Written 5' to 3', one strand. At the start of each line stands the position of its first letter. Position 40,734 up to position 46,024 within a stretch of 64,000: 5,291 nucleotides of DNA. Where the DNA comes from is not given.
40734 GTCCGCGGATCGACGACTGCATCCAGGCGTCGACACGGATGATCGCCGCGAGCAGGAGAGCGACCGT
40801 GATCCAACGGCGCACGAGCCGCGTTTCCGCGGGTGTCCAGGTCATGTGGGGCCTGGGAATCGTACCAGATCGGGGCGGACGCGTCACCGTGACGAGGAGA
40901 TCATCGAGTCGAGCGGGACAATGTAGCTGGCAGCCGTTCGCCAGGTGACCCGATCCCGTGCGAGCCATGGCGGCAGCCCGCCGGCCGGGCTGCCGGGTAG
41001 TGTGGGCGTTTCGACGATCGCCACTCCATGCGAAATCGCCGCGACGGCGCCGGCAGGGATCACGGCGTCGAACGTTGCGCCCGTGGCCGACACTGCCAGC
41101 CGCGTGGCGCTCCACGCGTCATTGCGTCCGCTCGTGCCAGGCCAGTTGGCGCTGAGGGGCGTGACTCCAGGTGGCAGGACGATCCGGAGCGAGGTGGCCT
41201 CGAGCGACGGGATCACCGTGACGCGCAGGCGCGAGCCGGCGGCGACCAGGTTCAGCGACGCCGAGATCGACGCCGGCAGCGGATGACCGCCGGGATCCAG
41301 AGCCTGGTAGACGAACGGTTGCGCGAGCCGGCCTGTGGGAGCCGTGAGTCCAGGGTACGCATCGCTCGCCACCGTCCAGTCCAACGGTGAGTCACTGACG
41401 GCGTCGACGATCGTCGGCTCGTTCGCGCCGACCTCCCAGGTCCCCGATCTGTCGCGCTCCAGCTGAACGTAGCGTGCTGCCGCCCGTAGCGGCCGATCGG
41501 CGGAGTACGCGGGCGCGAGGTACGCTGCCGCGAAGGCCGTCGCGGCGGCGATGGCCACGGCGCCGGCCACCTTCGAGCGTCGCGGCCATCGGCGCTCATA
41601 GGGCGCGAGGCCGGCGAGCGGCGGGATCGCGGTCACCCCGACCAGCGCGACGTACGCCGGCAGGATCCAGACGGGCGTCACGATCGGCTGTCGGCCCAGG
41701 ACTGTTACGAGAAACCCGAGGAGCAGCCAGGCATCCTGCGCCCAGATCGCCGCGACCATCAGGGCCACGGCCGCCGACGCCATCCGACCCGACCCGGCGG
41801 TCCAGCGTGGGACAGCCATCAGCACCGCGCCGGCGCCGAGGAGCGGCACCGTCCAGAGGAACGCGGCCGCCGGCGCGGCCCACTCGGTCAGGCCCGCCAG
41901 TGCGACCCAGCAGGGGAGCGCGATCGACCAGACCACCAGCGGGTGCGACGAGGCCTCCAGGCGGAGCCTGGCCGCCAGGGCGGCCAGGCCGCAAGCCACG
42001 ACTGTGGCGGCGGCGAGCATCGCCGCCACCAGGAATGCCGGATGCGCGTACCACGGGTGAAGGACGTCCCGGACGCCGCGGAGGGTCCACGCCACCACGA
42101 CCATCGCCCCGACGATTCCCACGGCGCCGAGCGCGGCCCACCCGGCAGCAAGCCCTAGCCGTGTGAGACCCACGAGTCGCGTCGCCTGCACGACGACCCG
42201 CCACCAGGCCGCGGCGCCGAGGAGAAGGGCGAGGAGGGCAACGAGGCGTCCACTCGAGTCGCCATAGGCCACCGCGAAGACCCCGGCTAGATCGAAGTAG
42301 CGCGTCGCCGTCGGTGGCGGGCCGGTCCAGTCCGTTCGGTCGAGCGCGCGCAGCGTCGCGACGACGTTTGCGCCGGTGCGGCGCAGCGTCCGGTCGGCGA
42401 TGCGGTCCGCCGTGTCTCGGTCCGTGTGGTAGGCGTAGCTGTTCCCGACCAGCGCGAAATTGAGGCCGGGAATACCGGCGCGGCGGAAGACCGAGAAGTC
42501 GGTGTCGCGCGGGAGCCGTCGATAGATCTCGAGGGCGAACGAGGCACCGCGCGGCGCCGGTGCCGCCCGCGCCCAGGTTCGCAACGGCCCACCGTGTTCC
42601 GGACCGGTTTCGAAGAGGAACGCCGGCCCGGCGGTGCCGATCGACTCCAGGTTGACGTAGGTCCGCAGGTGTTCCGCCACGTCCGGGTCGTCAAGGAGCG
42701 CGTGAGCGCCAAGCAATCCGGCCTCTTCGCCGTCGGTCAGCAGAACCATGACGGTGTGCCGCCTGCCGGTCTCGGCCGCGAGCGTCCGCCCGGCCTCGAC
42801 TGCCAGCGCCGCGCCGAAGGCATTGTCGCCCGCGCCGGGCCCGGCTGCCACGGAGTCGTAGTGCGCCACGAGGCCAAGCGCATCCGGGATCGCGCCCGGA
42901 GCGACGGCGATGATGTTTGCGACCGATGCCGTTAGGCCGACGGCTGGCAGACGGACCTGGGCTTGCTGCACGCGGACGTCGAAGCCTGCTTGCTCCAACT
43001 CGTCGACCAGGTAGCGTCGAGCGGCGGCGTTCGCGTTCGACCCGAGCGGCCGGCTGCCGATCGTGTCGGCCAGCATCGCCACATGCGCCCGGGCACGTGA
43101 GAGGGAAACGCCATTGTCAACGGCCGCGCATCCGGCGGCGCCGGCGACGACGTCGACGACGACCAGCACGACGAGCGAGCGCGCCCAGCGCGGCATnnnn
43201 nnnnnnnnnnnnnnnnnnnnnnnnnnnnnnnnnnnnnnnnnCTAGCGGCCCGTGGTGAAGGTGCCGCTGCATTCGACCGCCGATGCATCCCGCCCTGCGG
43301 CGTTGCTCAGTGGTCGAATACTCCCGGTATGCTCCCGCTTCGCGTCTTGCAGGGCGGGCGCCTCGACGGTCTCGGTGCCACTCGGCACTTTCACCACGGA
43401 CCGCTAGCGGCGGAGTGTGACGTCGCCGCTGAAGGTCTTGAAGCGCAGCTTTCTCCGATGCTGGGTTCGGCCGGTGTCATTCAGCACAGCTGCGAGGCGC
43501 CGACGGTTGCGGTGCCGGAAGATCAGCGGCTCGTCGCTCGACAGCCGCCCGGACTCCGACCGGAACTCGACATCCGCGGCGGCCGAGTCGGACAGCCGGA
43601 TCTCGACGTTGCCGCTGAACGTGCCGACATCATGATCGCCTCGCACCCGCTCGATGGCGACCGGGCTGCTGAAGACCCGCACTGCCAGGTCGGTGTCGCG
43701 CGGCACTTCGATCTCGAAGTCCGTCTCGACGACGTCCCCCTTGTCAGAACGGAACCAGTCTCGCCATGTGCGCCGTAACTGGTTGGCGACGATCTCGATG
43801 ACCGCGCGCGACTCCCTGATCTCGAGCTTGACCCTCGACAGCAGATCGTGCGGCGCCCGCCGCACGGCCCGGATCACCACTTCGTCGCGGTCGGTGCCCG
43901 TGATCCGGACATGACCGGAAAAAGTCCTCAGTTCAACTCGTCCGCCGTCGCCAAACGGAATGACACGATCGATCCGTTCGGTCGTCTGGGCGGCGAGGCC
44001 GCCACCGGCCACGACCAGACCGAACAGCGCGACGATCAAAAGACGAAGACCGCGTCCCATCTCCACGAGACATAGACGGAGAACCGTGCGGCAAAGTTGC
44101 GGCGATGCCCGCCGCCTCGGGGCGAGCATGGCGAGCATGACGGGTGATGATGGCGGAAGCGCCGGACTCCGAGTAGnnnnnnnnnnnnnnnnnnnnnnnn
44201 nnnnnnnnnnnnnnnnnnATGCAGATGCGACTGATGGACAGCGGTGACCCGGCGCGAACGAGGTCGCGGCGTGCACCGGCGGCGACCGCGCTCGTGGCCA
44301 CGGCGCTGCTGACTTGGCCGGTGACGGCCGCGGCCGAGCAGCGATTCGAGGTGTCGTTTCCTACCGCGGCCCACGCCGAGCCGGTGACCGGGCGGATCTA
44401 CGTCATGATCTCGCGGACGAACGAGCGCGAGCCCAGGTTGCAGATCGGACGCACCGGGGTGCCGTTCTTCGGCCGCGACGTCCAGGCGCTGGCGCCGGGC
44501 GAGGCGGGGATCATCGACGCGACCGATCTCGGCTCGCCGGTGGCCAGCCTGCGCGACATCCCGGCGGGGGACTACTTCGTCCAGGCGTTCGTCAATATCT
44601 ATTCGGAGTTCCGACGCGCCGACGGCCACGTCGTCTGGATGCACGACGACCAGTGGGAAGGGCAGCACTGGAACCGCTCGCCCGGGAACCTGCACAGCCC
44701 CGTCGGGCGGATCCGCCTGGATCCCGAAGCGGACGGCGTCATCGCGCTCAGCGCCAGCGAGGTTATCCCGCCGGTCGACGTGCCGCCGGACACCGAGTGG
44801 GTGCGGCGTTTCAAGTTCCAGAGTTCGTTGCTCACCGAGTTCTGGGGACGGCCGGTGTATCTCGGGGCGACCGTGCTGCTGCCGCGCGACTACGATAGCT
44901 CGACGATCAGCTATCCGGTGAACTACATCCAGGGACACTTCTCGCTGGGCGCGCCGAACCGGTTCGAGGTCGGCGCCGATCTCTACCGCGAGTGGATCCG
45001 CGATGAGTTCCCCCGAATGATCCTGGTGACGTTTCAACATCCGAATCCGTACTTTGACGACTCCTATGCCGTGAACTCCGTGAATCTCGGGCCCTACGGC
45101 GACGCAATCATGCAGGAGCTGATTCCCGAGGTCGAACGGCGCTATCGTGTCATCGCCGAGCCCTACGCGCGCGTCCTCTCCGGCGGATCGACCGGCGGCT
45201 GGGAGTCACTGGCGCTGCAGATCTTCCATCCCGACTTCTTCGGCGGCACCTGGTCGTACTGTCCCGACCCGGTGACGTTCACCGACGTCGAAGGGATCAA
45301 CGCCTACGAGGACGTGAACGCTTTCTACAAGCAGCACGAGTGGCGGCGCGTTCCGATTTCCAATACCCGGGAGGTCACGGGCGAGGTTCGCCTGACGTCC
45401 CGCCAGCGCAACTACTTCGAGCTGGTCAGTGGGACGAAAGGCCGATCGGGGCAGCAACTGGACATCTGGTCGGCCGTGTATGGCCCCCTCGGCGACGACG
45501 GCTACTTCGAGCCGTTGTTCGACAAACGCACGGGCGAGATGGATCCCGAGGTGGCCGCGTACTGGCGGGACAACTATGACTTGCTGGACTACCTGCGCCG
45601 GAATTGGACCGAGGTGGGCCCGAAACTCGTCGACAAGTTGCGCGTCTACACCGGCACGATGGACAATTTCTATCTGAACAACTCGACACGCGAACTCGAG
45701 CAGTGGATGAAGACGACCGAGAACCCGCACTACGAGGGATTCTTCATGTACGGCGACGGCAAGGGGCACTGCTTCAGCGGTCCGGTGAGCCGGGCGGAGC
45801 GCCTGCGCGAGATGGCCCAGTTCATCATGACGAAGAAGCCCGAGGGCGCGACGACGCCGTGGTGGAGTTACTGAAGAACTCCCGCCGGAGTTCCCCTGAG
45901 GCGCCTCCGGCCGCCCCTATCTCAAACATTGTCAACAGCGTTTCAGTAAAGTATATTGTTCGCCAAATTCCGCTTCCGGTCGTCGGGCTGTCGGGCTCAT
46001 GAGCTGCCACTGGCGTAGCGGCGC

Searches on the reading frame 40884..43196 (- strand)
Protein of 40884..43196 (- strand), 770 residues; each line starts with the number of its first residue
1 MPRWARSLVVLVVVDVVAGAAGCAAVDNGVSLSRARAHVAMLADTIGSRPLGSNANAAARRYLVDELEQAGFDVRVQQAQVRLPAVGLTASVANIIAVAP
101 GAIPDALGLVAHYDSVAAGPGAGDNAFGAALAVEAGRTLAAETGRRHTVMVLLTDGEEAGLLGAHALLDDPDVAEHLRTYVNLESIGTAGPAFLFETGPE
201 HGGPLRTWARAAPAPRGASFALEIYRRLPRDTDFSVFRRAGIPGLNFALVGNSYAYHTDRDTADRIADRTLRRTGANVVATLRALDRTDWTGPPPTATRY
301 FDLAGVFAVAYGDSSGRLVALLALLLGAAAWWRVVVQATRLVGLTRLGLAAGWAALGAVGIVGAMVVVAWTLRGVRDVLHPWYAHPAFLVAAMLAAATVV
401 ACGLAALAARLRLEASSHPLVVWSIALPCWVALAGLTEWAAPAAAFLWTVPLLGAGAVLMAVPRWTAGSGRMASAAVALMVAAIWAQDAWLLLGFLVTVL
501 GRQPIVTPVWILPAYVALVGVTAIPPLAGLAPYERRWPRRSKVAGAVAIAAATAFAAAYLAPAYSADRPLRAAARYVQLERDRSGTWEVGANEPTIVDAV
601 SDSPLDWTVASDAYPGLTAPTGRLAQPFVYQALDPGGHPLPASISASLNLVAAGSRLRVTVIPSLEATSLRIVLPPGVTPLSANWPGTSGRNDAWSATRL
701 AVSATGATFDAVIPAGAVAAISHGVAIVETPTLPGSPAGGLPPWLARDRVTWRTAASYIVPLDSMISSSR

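Call 62: search_protein_families(library=pfam, proteins=[window:40884-43196:-], max_evalue=0.00001)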
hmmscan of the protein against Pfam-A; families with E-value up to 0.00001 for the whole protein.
window:40884-43196:- (770 aa): 1 family
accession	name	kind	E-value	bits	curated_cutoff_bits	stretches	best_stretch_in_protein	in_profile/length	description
PF04389.22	Peptidase_M28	-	6.5e-41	140.6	21.3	1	94-280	1-191/193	Peptidase family M28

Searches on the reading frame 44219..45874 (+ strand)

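Call 61: search_protein_families(library=pfam, proteins=[window:44219-45874:+], max_evalue=0.00001)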
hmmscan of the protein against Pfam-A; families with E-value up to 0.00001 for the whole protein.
window:44219-45874:+ (551 aa): 1 family
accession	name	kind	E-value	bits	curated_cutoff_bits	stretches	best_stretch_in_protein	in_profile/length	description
PF00756.26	Esterase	-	7.9e-07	29.5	22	1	217-348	10-147/251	Putative esterase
